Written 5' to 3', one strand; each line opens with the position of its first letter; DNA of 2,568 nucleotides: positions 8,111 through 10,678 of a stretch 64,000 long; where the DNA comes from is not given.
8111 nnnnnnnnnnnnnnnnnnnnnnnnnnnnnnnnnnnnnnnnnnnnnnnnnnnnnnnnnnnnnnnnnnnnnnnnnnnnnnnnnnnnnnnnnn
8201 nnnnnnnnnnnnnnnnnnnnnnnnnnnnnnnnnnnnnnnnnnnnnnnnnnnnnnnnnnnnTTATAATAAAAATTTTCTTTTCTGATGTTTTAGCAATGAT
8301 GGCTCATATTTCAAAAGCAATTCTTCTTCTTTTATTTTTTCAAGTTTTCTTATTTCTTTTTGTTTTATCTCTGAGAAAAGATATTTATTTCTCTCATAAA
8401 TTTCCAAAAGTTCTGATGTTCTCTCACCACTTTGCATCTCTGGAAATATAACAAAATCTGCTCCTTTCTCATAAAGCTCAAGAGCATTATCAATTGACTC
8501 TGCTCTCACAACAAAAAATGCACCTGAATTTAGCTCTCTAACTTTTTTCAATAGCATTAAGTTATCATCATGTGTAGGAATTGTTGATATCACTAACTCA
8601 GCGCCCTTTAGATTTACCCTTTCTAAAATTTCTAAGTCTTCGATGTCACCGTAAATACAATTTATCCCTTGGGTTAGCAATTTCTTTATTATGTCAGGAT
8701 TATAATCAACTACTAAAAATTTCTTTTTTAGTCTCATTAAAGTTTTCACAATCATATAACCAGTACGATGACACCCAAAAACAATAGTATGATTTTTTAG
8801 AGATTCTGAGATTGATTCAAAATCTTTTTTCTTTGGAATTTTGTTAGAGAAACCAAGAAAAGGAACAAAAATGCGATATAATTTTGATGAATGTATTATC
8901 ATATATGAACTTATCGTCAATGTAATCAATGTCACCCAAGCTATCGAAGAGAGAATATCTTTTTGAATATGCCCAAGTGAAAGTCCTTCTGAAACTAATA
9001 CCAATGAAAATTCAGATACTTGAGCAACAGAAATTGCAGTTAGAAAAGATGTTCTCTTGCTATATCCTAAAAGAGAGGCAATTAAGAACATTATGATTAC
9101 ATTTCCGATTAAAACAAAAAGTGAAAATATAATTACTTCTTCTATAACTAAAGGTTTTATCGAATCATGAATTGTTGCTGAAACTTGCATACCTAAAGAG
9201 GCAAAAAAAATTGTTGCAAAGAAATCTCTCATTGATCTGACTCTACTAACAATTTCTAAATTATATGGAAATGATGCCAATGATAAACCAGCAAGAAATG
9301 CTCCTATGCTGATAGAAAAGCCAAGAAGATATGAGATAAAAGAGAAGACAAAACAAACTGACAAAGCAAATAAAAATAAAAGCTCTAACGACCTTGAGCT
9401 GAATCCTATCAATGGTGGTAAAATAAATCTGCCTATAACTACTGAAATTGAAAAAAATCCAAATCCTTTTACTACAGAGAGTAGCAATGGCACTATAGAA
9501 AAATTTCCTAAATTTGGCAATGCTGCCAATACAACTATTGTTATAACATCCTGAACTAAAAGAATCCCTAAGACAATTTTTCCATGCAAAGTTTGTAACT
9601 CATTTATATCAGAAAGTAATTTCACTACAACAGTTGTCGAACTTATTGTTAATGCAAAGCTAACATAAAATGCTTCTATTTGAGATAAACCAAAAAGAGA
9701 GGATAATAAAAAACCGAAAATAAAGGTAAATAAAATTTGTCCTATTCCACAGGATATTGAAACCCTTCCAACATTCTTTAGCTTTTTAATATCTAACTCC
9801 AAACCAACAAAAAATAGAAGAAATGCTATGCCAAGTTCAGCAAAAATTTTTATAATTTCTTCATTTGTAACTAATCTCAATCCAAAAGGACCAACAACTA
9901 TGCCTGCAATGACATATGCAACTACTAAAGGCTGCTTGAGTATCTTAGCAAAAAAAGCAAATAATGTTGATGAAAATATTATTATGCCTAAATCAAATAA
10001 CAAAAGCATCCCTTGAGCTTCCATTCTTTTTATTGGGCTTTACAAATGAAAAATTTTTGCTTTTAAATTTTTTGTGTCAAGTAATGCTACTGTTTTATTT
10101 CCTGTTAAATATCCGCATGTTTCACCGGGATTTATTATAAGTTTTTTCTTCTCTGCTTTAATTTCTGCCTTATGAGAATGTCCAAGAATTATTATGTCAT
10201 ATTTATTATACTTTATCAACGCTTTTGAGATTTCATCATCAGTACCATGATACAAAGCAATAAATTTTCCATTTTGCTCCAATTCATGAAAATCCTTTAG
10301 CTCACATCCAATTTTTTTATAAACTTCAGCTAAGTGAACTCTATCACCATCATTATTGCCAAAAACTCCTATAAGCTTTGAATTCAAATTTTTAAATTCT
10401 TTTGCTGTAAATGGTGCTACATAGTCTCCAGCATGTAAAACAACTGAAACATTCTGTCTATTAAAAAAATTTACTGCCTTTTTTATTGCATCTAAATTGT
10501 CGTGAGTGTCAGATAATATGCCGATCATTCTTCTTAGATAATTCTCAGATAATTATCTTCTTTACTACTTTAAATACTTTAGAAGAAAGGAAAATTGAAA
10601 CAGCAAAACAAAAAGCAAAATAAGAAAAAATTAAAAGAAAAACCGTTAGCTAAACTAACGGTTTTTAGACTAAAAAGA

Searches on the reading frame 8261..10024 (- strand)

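Call 26: search_protein_families(library=pfam, proteins=[window:8261-10024:-], max_evalue=0.001)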
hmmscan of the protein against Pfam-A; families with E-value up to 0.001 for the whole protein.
window:8261-10024:- (587 aa): 2 families
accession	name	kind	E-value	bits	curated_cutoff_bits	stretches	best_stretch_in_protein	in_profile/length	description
PF00999.27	Na_H_Exchanger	-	3.8e-58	197.6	26.2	1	18-373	3-366/375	Sodium/hydrogen exchanger, transmembrane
PF02254.24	TrkA_N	-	7.3e-23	81.5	23.8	1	414-528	2-116/116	TrkA-N domain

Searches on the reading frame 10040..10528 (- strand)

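Call 26: search_protein_families(library=pfam, proteins=[window:10040-10528:-], max_evalue=0.001)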
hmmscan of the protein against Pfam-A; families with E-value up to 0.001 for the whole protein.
window:10040-10528:- (162 aa): 2 families
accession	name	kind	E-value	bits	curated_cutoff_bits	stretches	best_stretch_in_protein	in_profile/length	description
PF12850.12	Metallophos_2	-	5.8e-34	117.8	27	1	2-154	3-153/154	Calcineurin-like phosphoesterase superfamily domain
PF00149.33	Metallophos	-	2.6e-13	51.3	21.5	1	2-120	3-190/191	Calcineurin-like phosphoesterase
